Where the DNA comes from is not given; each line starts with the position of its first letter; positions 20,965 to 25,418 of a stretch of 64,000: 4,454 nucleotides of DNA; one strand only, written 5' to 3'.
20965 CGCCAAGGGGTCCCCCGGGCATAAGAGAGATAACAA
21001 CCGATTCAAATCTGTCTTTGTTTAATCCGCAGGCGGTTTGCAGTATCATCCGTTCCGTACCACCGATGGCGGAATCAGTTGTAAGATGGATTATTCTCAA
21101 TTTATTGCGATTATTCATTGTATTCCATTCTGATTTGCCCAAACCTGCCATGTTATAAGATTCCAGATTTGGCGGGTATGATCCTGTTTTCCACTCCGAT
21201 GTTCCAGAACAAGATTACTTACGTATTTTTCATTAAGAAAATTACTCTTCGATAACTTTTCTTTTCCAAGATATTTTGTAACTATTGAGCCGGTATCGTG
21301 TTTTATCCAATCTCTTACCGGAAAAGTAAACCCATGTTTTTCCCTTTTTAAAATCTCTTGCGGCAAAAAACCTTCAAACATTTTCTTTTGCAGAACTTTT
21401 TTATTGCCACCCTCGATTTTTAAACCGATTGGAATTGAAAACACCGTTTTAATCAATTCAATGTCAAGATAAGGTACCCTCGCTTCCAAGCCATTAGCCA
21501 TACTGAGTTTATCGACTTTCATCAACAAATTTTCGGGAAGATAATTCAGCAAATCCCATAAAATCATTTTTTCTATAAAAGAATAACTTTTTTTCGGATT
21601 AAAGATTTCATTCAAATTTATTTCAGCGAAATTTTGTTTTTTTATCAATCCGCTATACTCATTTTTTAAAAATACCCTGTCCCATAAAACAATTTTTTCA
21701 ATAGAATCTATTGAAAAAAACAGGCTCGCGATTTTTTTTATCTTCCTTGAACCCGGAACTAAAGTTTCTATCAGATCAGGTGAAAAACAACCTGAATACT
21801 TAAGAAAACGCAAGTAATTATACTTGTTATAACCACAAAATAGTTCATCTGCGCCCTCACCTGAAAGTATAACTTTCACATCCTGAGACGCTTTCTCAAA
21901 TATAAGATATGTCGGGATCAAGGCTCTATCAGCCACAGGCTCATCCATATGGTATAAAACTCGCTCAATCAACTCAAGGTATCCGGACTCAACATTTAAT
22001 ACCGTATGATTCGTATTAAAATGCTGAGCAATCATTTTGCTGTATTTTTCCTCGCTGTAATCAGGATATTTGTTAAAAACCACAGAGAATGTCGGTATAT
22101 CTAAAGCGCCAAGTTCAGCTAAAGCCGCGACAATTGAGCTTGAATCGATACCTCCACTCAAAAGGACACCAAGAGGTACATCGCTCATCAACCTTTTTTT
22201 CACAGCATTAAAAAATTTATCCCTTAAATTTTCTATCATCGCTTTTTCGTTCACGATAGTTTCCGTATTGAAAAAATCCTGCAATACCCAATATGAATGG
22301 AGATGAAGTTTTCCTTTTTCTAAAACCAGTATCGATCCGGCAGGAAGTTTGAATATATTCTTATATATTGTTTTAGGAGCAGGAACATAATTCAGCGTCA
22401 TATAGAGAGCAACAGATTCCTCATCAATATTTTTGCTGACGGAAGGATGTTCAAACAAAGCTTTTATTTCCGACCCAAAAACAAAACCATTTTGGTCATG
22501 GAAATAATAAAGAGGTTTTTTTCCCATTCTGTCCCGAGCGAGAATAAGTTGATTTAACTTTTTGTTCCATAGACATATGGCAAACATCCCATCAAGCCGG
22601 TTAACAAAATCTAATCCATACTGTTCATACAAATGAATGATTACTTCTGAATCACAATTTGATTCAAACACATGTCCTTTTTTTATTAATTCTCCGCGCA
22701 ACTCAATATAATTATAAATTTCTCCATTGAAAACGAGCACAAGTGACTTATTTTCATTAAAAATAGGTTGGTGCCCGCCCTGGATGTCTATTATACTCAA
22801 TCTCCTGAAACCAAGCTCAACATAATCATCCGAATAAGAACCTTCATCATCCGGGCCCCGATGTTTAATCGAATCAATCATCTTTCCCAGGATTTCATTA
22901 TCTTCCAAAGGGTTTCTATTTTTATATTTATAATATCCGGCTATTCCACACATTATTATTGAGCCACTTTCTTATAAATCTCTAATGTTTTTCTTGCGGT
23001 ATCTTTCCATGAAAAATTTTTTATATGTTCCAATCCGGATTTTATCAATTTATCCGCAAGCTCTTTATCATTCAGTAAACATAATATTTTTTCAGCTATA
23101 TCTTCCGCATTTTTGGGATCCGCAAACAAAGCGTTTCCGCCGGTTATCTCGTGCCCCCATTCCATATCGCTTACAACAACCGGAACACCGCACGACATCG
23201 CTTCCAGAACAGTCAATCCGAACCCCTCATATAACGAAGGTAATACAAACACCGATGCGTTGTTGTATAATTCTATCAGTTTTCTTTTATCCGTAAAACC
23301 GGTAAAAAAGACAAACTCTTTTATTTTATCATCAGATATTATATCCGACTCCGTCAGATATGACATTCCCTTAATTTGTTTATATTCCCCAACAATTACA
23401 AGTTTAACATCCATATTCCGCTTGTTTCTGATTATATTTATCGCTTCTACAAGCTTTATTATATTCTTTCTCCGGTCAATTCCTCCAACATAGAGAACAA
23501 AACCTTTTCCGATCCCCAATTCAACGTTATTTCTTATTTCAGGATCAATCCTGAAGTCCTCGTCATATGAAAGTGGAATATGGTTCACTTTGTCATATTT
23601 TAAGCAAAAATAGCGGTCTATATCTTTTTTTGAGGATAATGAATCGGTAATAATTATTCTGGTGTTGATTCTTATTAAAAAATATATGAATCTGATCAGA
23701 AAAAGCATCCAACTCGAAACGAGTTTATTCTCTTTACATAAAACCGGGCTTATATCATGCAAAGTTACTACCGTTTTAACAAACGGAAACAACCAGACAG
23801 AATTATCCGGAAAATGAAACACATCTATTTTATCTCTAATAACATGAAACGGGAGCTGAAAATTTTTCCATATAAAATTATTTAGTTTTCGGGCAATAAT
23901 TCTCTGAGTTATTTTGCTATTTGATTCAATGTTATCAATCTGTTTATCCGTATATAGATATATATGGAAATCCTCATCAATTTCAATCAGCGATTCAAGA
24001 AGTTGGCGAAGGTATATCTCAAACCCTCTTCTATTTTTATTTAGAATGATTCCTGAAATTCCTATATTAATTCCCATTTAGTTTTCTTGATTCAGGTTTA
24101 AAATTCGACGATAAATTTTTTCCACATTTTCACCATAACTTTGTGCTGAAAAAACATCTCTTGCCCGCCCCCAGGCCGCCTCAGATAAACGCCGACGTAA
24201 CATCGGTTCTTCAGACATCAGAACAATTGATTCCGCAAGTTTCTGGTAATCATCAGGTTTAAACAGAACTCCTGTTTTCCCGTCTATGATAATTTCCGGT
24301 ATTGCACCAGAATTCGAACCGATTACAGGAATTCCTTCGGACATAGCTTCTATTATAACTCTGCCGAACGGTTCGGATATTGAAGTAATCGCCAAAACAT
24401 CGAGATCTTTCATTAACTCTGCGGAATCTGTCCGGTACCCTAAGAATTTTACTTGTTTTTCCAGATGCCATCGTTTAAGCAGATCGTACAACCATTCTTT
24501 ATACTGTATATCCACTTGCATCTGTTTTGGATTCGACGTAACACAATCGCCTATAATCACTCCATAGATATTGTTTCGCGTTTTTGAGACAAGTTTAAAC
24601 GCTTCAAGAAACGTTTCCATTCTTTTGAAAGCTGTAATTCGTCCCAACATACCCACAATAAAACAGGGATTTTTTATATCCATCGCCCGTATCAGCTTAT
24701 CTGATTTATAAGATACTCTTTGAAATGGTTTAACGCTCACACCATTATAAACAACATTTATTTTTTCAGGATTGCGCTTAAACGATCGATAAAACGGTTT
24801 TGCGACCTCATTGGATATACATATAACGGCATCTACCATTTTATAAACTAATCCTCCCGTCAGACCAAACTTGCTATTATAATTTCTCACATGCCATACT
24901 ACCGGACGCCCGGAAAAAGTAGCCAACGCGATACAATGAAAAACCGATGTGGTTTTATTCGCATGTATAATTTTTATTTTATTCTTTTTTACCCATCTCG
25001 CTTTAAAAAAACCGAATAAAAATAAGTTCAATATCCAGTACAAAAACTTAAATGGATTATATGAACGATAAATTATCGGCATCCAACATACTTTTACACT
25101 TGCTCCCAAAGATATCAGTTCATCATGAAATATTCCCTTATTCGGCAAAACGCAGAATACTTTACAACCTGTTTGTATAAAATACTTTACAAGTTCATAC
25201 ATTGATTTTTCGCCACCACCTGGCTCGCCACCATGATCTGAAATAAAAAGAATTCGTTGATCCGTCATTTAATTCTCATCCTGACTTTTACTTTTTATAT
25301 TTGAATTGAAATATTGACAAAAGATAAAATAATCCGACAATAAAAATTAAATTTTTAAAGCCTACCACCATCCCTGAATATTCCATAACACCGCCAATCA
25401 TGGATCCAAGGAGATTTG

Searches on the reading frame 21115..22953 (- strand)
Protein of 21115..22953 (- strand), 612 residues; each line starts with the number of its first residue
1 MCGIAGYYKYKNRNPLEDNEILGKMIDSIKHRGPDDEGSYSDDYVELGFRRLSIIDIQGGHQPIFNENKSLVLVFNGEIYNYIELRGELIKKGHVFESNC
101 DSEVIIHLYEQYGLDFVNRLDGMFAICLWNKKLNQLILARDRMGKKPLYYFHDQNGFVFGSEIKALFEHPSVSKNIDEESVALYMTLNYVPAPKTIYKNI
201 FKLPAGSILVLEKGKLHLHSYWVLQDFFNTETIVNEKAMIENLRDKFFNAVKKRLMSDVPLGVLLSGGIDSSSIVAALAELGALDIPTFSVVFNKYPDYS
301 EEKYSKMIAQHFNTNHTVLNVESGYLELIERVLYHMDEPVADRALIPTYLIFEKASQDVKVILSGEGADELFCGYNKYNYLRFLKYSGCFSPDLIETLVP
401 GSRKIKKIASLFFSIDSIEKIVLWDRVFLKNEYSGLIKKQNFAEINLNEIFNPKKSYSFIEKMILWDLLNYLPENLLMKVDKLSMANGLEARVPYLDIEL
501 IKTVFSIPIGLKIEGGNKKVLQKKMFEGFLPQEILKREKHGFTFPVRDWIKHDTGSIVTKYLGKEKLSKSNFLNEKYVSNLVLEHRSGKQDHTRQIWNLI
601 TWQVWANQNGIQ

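Call 97: search_protein_families(library=pfam, proteins=[window:21115-22953:-], max_evalue=0.000001)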
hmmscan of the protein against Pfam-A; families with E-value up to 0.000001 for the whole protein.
window:21115-22953:- (612 aa): 3 families
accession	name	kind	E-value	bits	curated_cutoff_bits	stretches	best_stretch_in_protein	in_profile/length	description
PF00733.27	Asn_synthase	-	6.3e-92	309.4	21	1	243-606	2-353/354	Asparagine synthase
PF13537.11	GATase_7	-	7.2e-47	158.9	25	1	50-167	2-122/123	Glutamine amidotransferase domain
PF13522.11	GATase_6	-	4e-39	134.1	27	1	34-162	1-130/130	Glutamine amidotransferase domain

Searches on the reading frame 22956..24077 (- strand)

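Call 97: search_protein_families(library=pfam, proteins=[window:22956-24077:-], max_evalue=0.000001)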
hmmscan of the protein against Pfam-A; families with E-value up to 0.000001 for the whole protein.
window:22956-24077:- (373 aa): 3 families
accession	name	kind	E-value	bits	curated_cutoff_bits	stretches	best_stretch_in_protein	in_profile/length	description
PF00534.26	Glycos_transf_1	-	5.7e-38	130.6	26.4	1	181-348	5-169/172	Glycosyl transferases group 1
PF13692.12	Glyco_trans_1_4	-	2e-33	116.1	27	1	194-337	4-142/142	Glycosyl transferases group 1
PF20706.3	GT4-conflict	-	3.6e-13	49.7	26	1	189-304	195-312/385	Family 4 Glycosyltransferase in conflict systems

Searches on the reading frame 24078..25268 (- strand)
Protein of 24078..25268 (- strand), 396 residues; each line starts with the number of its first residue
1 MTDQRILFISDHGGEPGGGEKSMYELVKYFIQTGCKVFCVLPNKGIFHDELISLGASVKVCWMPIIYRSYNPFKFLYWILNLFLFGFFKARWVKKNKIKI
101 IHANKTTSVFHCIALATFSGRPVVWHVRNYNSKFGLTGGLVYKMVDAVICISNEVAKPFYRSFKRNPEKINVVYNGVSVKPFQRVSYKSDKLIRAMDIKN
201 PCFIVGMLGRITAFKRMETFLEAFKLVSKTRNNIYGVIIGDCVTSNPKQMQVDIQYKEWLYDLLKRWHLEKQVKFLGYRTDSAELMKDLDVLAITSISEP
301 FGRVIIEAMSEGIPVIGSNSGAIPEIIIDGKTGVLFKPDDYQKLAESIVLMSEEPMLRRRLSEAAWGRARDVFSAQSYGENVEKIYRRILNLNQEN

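Call 97: search_protein_families(library=pfam, proteins=[window:24078-25268:-], max_evalue=0.000001)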
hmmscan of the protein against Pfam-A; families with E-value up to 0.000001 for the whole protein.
window:24078-25268:- (396 aa): 4 families
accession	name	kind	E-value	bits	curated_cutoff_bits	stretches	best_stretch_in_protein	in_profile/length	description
PF00534.26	Glycos_transf_1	-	3.1e-34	118.4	26.4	1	198-365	11-169/172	Glycosyl transferases group 1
PF13692.12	Glyco_trans_1_4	-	4.2e-27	95.6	27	1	204-350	3-138/142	Glycosyl transferases group 1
PF13439.12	Glyco_transf_4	-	3.4e-16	60.2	28.5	1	16-178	1-167/170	Glycosyltransferase Family 4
PF13579.12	Glyco_trans_4_4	-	2e-07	31.9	29.7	1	17-176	1-158/158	Glycosyl transferase 4-like domain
